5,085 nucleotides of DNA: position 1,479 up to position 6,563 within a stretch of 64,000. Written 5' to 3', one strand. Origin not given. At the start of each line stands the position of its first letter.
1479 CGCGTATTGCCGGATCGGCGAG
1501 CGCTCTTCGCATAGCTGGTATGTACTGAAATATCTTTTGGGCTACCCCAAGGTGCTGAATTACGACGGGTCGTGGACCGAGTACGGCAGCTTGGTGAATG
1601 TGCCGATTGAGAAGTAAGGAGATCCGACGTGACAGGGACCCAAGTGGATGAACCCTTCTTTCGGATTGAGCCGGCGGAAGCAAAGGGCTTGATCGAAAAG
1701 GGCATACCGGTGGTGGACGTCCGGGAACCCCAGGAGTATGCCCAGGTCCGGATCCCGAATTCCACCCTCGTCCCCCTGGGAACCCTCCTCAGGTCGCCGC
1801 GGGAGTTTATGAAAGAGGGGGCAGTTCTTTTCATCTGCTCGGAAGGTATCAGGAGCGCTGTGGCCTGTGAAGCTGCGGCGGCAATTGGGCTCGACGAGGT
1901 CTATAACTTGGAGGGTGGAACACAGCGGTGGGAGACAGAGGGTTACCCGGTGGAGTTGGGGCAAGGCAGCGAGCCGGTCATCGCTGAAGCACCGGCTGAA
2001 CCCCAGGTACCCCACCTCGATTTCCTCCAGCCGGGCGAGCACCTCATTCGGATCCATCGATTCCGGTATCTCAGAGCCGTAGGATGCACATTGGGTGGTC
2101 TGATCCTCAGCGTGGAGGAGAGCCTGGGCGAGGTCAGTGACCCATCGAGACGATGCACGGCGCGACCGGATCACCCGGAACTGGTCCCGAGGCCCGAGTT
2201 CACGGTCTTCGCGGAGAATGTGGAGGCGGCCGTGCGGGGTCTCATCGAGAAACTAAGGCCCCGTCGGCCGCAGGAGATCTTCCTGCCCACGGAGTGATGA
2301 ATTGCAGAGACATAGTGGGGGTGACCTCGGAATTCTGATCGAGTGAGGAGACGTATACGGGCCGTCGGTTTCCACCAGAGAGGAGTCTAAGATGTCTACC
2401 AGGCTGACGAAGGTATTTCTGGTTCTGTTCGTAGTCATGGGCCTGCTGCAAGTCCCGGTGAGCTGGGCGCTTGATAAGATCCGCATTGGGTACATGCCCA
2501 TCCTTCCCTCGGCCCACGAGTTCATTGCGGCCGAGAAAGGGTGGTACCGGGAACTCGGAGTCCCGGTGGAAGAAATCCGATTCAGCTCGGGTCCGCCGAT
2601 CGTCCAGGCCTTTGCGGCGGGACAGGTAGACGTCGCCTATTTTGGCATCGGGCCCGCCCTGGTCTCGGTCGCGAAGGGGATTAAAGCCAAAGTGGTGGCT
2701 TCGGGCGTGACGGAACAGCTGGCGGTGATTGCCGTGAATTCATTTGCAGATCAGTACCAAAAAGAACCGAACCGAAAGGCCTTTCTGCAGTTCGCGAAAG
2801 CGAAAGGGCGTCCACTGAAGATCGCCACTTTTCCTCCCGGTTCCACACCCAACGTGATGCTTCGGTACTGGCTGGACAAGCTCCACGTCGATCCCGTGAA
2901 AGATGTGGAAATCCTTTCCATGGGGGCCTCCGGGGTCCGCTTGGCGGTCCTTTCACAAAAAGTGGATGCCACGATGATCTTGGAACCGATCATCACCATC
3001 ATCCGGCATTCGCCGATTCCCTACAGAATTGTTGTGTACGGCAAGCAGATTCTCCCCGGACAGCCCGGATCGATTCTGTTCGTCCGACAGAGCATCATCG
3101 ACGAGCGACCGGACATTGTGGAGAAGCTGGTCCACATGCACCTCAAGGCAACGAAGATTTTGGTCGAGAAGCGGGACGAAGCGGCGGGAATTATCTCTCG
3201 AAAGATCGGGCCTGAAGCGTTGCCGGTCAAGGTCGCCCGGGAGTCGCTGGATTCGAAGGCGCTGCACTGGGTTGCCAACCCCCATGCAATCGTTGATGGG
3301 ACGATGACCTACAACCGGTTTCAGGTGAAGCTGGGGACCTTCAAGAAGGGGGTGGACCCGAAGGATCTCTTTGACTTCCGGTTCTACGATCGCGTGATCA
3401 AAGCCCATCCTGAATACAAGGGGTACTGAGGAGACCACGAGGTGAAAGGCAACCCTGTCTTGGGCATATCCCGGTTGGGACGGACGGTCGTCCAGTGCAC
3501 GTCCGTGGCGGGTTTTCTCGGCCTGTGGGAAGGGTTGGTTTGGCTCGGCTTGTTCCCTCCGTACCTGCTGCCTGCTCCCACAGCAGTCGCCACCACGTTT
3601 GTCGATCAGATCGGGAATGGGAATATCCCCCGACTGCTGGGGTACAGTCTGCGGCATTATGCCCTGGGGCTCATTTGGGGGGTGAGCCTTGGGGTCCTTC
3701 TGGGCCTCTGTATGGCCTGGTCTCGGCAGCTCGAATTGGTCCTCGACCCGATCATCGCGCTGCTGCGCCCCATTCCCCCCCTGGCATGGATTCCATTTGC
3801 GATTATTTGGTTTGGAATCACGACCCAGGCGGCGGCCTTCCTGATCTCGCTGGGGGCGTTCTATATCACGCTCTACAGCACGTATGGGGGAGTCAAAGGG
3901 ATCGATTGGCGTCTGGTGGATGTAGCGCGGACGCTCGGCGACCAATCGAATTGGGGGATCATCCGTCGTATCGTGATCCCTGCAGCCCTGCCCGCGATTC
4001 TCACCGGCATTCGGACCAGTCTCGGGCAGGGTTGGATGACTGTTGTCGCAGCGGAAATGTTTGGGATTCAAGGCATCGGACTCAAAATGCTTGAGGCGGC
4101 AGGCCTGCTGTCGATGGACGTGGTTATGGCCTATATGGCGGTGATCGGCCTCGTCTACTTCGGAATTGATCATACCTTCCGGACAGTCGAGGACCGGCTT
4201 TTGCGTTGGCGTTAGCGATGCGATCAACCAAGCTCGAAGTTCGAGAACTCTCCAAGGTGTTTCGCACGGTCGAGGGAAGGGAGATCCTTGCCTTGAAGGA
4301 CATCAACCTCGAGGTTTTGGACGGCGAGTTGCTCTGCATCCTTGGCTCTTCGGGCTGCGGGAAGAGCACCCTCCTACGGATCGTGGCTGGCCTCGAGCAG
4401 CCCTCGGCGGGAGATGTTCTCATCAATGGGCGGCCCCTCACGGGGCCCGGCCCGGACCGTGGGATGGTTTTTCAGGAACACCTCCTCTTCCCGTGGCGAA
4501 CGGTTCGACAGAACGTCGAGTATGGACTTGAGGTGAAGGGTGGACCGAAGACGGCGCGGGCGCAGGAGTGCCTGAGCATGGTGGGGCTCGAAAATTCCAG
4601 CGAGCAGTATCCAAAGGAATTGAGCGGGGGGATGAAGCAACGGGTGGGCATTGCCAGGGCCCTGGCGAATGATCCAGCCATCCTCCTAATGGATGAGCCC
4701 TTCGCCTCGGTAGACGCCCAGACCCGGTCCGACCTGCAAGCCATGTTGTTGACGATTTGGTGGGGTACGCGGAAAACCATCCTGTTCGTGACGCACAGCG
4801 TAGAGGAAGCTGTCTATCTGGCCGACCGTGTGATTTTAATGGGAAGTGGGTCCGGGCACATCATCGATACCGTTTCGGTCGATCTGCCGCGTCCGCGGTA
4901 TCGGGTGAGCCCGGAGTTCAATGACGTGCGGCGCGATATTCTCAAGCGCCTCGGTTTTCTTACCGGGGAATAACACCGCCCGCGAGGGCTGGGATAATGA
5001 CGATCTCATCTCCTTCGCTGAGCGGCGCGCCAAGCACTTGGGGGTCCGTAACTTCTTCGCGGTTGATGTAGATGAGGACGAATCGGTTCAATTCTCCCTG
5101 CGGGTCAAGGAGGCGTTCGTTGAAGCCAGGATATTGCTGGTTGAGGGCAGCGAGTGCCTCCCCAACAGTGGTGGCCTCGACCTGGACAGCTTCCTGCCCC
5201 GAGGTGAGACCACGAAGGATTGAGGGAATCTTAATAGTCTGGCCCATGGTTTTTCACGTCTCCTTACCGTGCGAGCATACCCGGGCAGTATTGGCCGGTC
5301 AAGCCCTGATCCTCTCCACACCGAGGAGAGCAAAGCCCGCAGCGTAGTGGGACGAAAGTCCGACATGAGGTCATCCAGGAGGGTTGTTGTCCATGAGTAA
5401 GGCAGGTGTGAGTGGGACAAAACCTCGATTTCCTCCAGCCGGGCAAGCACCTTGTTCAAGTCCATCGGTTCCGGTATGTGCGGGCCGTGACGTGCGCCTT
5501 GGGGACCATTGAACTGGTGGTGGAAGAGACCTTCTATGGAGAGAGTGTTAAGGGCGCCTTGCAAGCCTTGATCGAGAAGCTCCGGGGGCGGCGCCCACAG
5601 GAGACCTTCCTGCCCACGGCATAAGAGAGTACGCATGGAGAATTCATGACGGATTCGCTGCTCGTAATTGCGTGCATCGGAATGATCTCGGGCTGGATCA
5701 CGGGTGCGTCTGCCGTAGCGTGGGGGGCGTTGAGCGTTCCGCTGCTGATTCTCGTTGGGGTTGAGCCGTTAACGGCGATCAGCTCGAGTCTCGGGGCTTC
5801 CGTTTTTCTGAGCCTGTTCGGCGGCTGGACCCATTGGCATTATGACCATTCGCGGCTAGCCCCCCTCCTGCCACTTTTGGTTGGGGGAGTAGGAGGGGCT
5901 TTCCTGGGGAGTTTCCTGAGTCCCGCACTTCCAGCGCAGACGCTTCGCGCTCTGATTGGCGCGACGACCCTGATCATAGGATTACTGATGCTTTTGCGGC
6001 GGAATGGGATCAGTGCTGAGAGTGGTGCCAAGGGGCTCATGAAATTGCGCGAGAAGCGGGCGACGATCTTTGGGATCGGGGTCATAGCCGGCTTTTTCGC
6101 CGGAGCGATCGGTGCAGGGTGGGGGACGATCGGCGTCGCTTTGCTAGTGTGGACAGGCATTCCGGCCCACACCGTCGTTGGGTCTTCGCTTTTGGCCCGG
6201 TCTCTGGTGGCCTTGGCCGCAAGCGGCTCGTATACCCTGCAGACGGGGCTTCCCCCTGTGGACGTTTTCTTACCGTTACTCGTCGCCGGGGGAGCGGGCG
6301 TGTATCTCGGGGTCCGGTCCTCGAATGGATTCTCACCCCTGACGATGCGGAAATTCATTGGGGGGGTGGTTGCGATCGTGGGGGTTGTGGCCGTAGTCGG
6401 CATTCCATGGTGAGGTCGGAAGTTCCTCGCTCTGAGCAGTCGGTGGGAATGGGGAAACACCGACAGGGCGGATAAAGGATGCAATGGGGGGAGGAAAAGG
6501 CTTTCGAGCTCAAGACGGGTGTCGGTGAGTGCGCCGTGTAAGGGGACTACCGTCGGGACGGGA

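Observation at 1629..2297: Rhodanese fused to an uncharacterised 93-aa module that recurs as a free-standing ORF 3 kb downstream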

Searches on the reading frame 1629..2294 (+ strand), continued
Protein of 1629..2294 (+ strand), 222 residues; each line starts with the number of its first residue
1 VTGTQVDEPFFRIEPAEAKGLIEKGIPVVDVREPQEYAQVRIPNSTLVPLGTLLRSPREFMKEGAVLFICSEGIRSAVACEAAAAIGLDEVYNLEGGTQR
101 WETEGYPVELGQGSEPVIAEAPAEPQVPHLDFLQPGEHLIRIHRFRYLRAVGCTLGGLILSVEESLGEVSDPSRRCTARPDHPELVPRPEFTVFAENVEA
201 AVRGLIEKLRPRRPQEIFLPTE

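Call 72: fold_search(model_id=the predicted structure, library=pdb)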
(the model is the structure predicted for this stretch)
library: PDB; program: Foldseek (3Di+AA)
matches with E <= 10: 408; with E <= 0.001: 76
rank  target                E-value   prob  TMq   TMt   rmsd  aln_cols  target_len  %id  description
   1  5hbl                  4.3e-08  1.00  0.41  0.81   2.5       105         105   32  Native rhodanese domain of YgaP prepared with 1mM DDT is S-nitrosylated (released 2016-08-10)
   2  5hbo                  4.3e-08  1.00  0.40  0.80   2.4       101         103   34  Native rhodanese domain of YgaP prepared without DDT is both S-nitrosylated and S-sulfhydrated (released 2016-08-10)
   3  2mrm_MODEL_1_A        1.0e-07  1.00  0.42  0.83   2.1       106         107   32  Solution structure of the rhodanese domain of YgaP from E. coli (released 2014-10-08)
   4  3gk5                  2.0e-07  1.00  0.42  0.89   1.6       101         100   37  Crystal structure of rhodanese-related protein (TVG0868615) from Thermoplasma volcanium, Northeast Structural Genomics C (released 2009-03-24)
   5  3nhv_D                2.9e-07  1.00  0.40  0.64   3.7       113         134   26  Crystal Structure of BH2092 protein from Bacillus halodurans, Northeast Structural Genomics Consortium Target BhR228F (released 2010-08-11)
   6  5hbq                  3.7e-07  1.00  0.39  0.80   2.4       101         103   32  C63D mutant of the rhodanese domain of YgaP (released 2016-08-10)
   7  3nhv_C                4.2e-07  1.00  0.40  0.64   3.7       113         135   26  Crystal Structure of BH2092 protein from Bacillus halodurans, Northeast Structural Genomics Consortium Target BhR228F (released 2010-08-11)
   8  3nhv_E                5.4e-07  1.00  0.40  0.63   3.9       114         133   27  Crystal Structure of BH2092 protein from Bacillus halodurans, Northeast Structural Genomics Consortium Target BhR228F (released 2010-08-11)
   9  3tp9_A                7.8e-07  1.00  0.43  0.21   1.5       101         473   32  Crystal structure of Alicyclobacillus acidocaldarius protein with beta-lactamase and rhodanese domains (released 2011-09-21)
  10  3tp9_B                9.9e-07  1.00  0.43  0.21   1.5       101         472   32  Crystal structure of Alicyclobacillus acidocaldarius protein with beta-lactamase and rhodanese domains (released 2011-09-21)
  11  3nhv_B                1.8e-06  1.00  0.39  0.61   3.9       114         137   27  Crystal Structure of BH2092 protein from Bacillus halodurans, Northeast Structural Genomics Consortium Target BhR228F (released 2010-08-11)
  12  3nhv_A                2.0e-06  1.00  0.40  0.63   3.9       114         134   27  Crystal Structure of BH2092 protein from Bacillus halodurans, Northeast Structural Genomics Consortium Target BhR228F (released 2010-08-11)
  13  6mxv_A                2.4e-06  1.00  0.41  0.37   2.1       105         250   26  The crystal structure of a rhodanese-like family protein from Francisella tularensis subsp. tularensis SCHU S4 (released 2018-11-21)
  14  5ve5_A                2.5e-06  1.00  0.39  0.25   1.9        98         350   38  Crystal structure of persulfide dioxygenase rhodanese fusion protein with rhodanese domain inactivating mutation (C314 (released 2017-07-19)
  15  5ve5_B                2.8e-06  1.00  0.39  0.25   2.0        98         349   38  Crystal structure of persulfide dioxygenase rhodanese fusion protein with rhodanese domain inactivating mutation (C314 (released 2017-07-19)
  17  3icr_A                6.3e-06  1.00  0.40  0.16   1.6        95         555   28  Crystal structure of oxidized Bacillus anthracis CoADR-RHD (released 2009-11-17)
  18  2kl3_MODEL_1_A        6.3e-06  1.00  0.41  0.65   7.7       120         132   22  Solution NMR structure of the Rhodanese-like domain from Anabaena sp Alr3790 protein. Northeast Structural Gen (released 2009-08-11)
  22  3ict_A                9.7e-06  1.00  0.40  0.16   1.6        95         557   28  Crystal structure of reduced Bacillus anthracis CoADR-RHD (released 2009-11-17)
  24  3mzz                  1.0e-05  1.00  0.39  0.79   2.8       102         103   31  Crystal Structure of Rhodanese-like Domain Protein from Staphylococcus aureus (released 2010-06-30)
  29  3o3w_F                1.8e-05  1.00  0.38  0.68   2.7       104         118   27  Crystal Structure of BH2092 protein (residues 14-131) from Bacillus halodurans, Northeast Structural Genomics Consorti (released 2010-09-01)
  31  3iwh                  2.3e-05  1.00  0.39  0.80   2.8       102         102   31  Crystal Structure of Rhodanese-like Domain Protein from Staphylococcus aureus (released 2009-09-15)
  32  3ilm_A                2.4e-05  1.00  0.41  0.77   1.9       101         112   20  Crystal Structure of the Alr3790 protein from Anabaena sp. Northeast Structural Genomics Consortium Target NsR437h (released 2009-09-22)
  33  3ilm_D                2.6e-05  1.00  0.40  0.68   2.2       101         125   22  Crystal Structure of the Alr3790 protein from Anabaena sp. Northeast Structural Genomics Consortium Target NsR437h (released 2009-09-22)
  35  3o3w_B                2.8e-05  1.00  0.38  0.69   2.7       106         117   25  Crystal Structure of BH2092 protein (residues 14-131) from Bacillus halodurans, Northeast Structural Genomics Consorti (released 2010-09-01)
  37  3icr_B                3.5e-05  1.00  0.40  0.16   1.6        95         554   28  Crystal structure of oxidized Bacillus anthracis CoADR-RHD (released 2009-11-17)
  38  3ilm_C                3.5e-05  1.00  0.40  0.68   2.1       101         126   21  Crystal Structure of the Alr3790 protein from Anabaena sp. Northeast Structural Genomics Consortium Target NsR437h (released 2009-09-22)
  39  3o3w_C                3.8e-05  1.00  0.38  0.69   2.7       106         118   26  Crystal Structure of BH2092 protein (residues 14-131) from Bacillus halodurans, Northeast Structural Genomics Consorti (released 2010-09-01)
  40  3ict_B                4.0e-05  1.00  0.40  0.17   1.6        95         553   28  Crystal structure of reduced Bacillus anthracis CoADR-RHD (released 2009-11-17)
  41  3fnj_D                4.0e-05  1.00  0.41  0.72   2.5       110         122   19  Crystal structure of the full-length lp_1913 protein from Lactobacillus plantarum, Northeast Structural Genomics Conso (released 2009-01-20)
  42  3o3w_H                4.0e-05  1.00  0.38  0.68   2.8       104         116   26  Crystal Structure of BH2092 protein (residues 14-131) from Bacillus halodurans, Northeast Structural Genomics Consorti (released 2010-09-01)
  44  3o3w_A                5.1e-05  1.00  0.37  0.65   2.7       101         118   27  Crystal Structure of BH2092 protein (residues 14-131) from Bacillus halodurans, Northeast Structural Genomics Consorti (released 2010-09-01)
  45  3o3w_D                5.4e-05  1.00  0.37  0.67   2.7       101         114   27  Crystal Structure of BH2092 protein (residues 14-131) from Bacillus halodurans, Northeast Structural Genomics Consorti (released 2010-09-01)
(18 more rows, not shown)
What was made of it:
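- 1671..1937 (+): Single rhodanese domain (residues 15-103) with catalytic Cys70 in the loop CSEGIRS. Foldseek hits go to YgaP and other single-domain rhodaneses (call 72).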

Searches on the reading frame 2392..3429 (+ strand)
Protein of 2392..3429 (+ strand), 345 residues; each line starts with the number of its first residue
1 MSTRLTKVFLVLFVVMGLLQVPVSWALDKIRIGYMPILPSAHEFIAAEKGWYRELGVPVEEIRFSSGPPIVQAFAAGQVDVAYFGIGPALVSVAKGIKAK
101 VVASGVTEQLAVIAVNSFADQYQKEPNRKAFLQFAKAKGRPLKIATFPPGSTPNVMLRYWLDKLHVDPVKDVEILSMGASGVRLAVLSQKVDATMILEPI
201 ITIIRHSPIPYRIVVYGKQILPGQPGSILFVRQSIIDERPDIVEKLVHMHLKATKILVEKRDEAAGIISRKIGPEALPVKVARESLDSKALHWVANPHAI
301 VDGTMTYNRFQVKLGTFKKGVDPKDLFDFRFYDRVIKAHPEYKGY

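Call 7: search_protein_families(library=pfam, proteins=[window:2392-3429:+], max_evalue=1)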
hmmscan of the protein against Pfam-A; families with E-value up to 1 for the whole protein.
window:2392-3429:+ (345 aa): 4 families
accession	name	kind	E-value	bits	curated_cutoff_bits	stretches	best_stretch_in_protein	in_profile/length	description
PF13379.11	NMT1_2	-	1.1e-37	130.6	24.7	1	29-265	7-248/252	NMT1-like family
PF09084.16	NMT1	-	8.5e-13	49.1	20.5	1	44-264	8-216/216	NMT1/THI5 like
PF12974.12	Phosphonate-bd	-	1.8e-08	34.5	27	1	53-206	25-172/242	ABC transporter, phosphonate, periplasmic substrate-binding protein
PF04069.17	OpuAC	-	0.016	15.2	21.2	1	30-107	3-80/257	Substrate binding domain of ABC-type glycine betaine transport system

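Call 70: search_protein_families(library=ncbifam, proteins=[window:2392-3426:+], max_evalue=0.001)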
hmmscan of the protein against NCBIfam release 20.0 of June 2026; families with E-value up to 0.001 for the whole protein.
window:2392-3426:+ (345 aa): 4 families
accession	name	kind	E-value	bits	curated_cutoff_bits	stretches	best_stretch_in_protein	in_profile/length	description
TIGR01728.1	SsuA_fam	subfamily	2e-37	129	163.5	1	30-332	1-289/290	aliphatic sulfonate ABC transporter substrate-binding protein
NF040735.1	SBP_SaoX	equivalog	9.8e-09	34.7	300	1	30-271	5-232/330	ABC transporter substrate-binding subunit SaoX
TIGR01729.1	taurine_ABC_bnd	equivalog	2e-05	24.1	304.25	1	33-250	4-206/300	taurine ABC transporter substrate-binding protein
NF008588.0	PRK11553.1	subfamily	2.7e-05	23.3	299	1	7-289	6-269/319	aliphatic sulfonate ABC transporter substrate-binding protein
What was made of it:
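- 2392..4973 (+): Inserted cassette: SsuA-family binding protein (2392-3429), permease (3442-4215) and ATPase (4206-4973). Pfam and NCBIfam matches (calls 7, 70).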

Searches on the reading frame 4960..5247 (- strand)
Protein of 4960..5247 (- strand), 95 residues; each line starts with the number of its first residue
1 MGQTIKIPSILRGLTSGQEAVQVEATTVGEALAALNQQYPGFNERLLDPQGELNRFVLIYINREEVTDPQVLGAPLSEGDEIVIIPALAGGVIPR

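Call 7: search_protein_families(library=pfam, proteins=[window:4960-5247:-], max_evalue=1)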
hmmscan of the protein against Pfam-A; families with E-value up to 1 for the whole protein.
window:4960-5247:- (95 aa): 3 families
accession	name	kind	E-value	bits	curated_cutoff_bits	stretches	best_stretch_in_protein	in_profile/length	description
PF02597.26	ThiS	-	2e-13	51.1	22.5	1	6-91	2-76/76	ThiS family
PF06805.18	Lambda_tail_I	-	0.057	14.3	23.8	1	23-91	23-83/83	Bacteriophage lambda tail assembly protein I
PF21128.4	MCM4_WHD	-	0.16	12.5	24.4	1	2-38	24-59/75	MCM4, winged helix domain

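Call 8: search_protein_families(library=ncbifam, proteins=[window:4960-5247:-], max_evalue=1)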
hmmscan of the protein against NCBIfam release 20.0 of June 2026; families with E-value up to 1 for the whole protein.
window:4960-5247:- (95 aa): 3 families
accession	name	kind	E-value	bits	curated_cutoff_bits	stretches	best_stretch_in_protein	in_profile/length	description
NF041918.1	SAMP1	equivalog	2.5e-13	50.4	60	1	17-91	14-91/91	ubiquitin-like small modifier protein 1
TIGR01687.1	moaD_arch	subfamily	9.4e-12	45.3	49.5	1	5-91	3-88/88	MoaD family protein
TIGR01682.1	moaD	equivalog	0.00065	20.5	66.15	1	17-91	18-80/80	molybdopterin converting factor subunit 1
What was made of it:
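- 4960..5247 (-): ThiS/MoaD/CysO-like sulfur carrier with C-terminus ...AGGVIPR. It is part of the inserted segment. PF02597 at E=2e-13, plus SAMP1 and MoaD NCBIfam hits below their cut-offs (calls 7, 8).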

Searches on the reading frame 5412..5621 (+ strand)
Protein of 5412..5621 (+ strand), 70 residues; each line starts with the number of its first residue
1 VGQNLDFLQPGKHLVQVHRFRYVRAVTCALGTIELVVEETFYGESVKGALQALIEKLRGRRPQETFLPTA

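Call 7: search_protein_families(library=pfam, proteins=[window:5412-5621:+], max_evalue=1)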
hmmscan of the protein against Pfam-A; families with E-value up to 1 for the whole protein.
window:5412-5621:+ (70 aa): 0 families

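Call 8: search_protein_families(library=ncbifam, proteins=[window:5412-5621:+], max_evalue=1)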
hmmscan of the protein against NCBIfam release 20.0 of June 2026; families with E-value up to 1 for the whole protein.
window:5412-5621:+ (70 aa): 0 families

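Call 9: find_homologous_proteins(query=window:5412-5621:+, max_evalue=0.01)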
Query window:5412-5621:+ (70 aa): 5 proteins with E <= 0.01 among 5 candidates.
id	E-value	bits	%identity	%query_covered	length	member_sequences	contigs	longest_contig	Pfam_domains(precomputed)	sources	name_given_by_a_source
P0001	9.8e-39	148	100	100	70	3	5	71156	-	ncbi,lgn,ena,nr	ncbi:MAG: hypothetical protein FVQ06_00465 [candidate division NC10 bacterium]|nr:hypothetical prote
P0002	6.2e-21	91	61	80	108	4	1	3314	-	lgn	-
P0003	1.3e-16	78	58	67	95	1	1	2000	-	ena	-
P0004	5.5e-9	54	71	67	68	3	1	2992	-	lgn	-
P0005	5.5e-7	47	85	47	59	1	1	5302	-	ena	-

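Call 15: find_encoding_contigs(protein=P0003, flank=5000)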
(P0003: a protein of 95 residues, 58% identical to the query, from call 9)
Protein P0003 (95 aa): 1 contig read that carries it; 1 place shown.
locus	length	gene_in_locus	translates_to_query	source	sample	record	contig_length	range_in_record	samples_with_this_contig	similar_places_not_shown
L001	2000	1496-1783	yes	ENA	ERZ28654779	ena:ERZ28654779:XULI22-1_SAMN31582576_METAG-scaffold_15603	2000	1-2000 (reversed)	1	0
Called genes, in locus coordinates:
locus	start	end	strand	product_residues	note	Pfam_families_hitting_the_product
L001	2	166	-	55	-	?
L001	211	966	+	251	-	PF00005:ABC_tran, PF13304:AAA_21 (faint)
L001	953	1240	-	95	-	PF02597:ThiS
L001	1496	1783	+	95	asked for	-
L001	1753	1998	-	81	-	?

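Call 16: find_encoding_contigs(protein=P0002, flank=5000)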
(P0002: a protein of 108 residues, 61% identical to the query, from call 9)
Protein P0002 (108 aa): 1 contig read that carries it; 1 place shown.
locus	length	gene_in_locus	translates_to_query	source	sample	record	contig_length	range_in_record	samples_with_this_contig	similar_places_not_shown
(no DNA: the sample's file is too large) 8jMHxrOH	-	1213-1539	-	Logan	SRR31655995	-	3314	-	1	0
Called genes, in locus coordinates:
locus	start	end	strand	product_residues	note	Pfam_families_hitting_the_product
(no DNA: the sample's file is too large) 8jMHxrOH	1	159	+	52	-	?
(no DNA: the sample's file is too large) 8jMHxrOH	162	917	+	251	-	PF00005:ABC_tran, PF13304:AAA_21 (faint)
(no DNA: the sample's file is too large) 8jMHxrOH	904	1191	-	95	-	PF02597:ThiS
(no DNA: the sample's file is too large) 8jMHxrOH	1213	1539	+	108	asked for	-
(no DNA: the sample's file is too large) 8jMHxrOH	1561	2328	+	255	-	PF01925:TauE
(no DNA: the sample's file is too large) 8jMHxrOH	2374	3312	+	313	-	?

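Call 26: find_encoding_contigs(protein=P0004, flank=4000)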
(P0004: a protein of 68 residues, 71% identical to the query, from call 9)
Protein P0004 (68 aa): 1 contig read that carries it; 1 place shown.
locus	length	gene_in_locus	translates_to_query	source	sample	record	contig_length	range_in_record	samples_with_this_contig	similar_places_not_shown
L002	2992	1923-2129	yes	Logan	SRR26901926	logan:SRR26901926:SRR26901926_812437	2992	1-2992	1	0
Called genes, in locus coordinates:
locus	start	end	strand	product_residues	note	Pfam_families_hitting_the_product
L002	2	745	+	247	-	?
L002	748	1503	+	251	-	PF00005:ABC_tran, PF13304:AAA_21 (faint)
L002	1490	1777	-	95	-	PF02597:ThiS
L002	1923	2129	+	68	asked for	-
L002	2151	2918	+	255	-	PF01925:TauE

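Call 27: find_encoding_contigs(protein=P0005, flank=5000)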
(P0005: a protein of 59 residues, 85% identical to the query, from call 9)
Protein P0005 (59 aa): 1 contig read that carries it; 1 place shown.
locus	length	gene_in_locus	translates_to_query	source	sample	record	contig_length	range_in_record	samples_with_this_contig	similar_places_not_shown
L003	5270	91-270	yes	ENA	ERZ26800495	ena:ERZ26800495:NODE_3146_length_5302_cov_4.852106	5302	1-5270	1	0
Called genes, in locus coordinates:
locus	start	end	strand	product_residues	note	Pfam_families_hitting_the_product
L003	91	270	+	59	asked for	-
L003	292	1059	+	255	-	PF01925:TauE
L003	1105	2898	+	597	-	PF03460:NIR_SIR_ferr, PF01077:NIR_SIR, PF03460:NIR_SIR_ferr, PF01077:NIR_SIR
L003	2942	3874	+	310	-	PF02602:HEM4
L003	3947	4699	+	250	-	PF01507:PAPS_reduct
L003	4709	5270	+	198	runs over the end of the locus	?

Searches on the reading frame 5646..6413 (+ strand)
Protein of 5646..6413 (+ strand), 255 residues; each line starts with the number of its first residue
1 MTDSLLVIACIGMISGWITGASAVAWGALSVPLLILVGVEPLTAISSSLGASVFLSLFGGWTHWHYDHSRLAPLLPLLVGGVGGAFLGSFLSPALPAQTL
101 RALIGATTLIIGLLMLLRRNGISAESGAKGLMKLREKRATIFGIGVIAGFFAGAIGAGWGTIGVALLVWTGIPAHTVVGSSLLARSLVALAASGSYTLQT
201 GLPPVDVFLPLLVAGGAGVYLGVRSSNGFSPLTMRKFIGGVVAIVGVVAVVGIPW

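Call 7: search_protein_families(library=pfam, proteins=[window:5646-6413:+], max_evalue=1)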
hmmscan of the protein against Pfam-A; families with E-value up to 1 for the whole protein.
window:5646-6413:+ (255 aa): 1 family
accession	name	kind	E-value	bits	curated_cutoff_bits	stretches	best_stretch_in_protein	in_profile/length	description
PF01925.25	TauE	-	1.4e-35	123.5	32.6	1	9-247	2-235/237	Sulfite exporter TauE/SafE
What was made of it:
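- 5646..6413 (+): TauE/SafE-family permease. It is the ancestral downstream neighbour of the fusion gene. PF01925 at E=1e-35 (call 7).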

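Call 70: search_protein_families(library=ncbifam, proteins=[window:5646-6410:+], max_evalue=0.001)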
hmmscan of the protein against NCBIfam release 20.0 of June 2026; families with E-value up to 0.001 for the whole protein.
window:5646-6410:+ (255 aa): 0 families
